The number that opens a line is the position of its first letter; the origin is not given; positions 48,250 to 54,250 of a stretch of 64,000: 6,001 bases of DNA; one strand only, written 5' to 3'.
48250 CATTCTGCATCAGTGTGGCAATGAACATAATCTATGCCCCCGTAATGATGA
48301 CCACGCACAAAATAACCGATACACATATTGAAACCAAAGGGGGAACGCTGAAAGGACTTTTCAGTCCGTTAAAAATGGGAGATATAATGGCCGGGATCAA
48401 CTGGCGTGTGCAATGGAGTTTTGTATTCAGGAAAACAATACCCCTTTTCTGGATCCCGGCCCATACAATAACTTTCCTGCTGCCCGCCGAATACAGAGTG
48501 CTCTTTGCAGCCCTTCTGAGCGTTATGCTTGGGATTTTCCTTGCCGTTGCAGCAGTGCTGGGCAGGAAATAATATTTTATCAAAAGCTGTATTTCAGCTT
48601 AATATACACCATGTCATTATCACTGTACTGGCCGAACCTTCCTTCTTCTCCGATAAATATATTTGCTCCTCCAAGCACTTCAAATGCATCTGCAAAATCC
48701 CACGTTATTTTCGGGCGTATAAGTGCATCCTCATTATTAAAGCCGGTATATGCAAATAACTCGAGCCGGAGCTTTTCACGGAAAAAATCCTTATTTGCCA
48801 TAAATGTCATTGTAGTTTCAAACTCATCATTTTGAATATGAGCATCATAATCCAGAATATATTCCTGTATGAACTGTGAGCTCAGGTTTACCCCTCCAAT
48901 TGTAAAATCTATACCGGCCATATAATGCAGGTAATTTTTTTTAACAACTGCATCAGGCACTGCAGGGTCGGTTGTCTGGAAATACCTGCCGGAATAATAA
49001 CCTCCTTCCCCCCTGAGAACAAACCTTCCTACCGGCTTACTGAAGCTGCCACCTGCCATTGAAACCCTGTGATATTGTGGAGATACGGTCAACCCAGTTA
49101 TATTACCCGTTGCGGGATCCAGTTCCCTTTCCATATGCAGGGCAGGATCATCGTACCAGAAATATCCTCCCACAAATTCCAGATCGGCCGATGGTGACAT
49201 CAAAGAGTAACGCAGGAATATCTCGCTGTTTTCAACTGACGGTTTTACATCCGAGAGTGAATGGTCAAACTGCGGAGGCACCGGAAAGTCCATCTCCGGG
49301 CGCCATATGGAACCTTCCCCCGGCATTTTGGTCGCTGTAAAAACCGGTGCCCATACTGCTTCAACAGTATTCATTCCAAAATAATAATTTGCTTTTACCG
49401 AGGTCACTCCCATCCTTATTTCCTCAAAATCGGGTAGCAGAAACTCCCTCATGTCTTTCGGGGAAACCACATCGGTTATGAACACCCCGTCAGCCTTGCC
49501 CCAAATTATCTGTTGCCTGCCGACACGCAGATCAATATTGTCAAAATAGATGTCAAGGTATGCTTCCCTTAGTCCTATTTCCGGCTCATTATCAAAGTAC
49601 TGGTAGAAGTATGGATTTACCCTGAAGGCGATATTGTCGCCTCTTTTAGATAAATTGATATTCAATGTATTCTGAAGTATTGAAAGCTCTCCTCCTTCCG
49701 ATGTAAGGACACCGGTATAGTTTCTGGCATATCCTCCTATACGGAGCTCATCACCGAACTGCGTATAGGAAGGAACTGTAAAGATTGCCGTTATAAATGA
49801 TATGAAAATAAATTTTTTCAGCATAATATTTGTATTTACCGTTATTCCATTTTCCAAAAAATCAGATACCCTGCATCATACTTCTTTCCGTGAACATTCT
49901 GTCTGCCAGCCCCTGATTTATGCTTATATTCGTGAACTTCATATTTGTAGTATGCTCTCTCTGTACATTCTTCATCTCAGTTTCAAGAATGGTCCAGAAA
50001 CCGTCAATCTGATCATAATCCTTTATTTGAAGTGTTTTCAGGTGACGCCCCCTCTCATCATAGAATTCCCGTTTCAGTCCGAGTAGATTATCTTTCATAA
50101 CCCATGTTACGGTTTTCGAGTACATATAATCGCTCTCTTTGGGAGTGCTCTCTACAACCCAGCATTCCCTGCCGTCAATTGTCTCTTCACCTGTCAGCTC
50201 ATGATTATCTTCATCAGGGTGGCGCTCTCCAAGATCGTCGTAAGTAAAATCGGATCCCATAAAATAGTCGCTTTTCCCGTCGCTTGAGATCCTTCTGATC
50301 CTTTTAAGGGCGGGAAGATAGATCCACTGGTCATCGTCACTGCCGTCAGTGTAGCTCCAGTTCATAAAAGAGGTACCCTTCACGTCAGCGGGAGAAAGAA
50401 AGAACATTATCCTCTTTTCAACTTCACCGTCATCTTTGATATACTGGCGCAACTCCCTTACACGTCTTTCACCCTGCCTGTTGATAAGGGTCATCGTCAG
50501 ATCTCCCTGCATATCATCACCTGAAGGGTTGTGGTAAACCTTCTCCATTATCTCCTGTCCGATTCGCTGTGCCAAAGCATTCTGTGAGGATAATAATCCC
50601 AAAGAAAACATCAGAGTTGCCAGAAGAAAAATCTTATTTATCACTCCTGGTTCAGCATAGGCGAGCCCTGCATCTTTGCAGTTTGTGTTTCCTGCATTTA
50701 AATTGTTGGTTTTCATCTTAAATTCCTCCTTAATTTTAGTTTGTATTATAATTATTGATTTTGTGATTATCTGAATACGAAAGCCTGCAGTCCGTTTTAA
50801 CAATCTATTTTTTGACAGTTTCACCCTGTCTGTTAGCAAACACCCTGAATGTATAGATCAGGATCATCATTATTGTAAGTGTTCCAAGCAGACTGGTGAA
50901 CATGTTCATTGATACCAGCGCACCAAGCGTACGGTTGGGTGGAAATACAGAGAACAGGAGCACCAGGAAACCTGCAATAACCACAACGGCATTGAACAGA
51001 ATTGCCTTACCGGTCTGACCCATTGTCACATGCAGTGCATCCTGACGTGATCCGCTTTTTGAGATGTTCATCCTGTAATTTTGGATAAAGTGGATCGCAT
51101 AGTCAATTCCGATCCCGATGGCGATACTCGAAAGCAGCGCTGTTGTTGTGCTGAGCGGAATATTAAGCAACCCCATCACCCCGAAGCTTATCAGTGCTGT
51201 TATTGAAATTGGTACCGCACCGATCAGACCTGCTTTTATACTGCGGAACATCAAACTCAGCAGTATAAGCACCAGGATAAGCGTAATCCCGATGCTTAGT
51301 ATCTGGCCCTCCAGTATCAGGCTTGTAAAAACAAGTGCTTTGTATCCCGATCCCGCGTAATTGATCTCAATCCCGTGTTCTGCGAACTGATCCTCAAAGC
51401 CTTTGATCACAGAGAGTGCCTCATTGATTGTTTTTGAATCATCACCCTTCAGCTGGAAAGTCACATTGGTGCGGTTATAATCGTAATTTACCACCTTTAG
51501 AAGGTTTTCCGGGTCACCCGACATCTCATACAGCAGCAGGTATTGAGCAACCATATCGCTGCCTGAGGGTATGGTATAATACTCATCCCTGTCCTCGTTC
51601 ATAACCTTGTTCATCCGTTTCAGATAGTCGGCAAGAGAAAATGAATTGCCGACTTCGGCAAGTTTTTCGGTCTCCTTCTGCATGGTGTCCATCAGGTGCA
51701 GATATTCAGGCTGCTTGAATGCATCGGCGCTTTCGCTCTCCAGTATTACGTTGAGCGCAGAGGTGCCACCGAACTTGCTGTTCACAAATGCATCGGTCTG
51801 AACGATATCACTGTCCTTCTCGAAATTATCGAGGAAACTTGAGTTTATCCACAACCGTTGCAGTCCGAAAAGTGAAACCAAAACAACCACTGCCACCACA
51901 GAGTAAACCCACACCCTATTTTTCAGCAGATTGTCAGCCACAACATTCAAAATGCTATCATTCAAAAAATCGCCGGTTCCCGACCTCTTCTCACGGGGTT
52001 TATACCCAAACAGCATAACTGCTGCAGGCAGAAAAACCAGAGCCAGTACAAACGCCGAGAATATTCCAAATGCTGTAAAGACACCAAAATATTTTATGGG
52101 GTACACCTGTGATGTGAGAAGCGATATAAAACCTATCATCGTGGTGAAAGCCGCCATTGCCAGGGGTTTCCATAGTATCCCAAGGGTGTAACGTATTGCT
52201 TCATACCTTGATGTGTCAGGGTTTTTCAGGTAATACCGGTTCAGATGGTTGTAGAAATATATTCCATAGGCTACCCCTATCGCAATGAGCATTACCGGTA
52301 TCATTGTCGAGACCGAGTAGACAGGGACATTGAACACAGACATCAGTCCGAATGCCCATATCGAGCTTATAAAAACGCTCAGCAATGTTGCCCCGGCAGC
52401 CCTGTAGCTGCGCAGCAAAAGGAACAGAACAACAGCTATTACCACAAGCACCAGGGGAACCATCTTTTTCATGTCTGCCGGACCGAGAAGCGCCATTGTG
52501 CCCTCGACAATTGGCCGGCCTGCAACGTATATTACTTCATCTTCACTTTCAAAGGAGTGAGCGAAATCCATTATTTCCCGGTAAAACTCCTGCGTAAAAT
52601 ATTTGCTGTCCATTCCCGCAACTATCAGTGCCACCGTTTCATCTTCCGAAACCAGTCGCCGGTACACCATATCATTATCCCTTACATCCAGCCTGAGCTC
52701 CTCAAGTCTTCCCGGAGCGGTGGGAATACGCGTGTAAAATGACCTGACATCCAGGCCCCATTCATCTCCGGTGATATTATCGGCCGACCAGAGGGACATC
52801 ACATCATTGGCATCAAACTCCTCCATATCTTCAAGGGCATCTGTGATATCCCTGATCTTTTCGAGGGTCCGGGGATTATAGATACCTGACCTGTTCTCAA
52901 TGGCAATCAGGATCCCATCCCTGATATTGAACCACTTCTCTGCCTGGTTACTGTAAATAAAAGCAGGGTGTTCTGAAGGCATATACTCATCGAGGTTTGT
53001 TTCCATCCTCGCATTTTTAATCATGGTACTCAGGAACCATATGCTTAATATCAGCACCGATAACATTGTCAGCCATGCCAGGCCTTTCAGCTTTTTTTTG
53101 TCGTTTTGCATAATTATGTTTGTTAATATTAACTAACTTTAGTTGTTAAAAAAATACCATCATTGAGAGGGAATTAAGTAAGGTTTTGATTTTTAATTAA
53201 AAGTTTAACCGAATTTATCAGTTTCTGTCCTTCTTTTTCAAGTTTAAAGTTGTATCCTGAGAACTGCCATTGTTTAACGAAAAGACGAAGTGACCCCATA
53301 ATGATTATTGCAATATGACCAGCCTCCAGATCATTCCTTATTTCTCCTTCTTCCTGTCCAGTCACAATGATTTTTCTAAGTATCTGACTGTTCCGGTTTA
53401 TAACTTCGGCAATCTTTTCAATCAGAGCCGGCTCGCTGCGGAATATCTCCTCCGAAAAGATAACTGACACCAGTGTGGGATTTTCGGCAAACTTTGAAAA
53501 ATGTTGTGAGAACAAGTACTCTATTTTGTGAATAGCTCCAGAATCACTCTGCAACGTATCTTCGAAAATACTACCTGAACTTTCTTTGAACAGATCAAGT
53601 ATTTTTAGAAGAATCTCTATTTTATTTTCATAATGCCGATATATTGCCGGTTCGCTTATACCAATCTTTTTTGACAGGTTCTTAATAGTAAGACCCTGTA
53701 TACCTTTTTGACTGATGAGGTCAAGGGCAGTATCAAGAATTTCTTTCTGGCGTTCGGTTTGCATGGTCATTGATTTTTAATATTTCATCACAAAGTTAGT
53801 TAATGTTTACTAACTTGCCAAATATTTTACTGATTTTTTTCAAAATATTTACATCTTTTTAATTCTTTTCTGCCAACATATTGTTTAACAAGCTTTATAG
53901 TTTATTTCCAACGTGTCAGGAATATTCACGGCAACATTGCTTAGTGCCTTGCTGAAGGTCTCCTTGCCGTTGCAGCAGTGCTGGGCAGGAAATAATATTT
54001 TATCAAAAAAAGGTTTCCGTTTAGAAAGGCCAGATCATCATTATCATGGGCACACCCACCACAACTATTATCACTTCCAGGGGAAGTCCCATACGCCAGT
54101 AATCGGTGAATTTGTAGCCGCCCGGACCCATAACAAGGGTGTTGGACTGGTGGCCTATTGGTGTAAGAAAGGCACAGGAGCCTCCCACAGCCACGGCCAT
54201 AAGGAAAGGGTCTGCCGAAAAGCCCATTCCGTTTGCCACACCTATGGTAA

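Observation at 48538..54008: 5.4-kb TetR/MMPL/LolA-like/OMP block bracketed by a perfect 48-bp direct repeat and an att-like gene-end remnant, with no recombinase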

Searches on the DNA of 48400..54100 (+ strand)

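Call 42: search_dna_similar(query=window:48400-54100:+, collection=plasmids, mode=distant, max_rows=10)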
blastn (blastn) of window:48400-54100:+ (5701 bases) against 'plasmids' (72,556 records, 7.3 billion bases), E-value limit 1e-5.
No match.

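Call 43: search_dna_similar(query=window:48400-54100:+, collection=phages, mode=distant, max_rows=10)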
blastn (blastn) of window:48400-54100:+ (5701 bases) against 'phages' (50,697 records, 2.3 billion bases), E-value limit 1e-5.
No match.
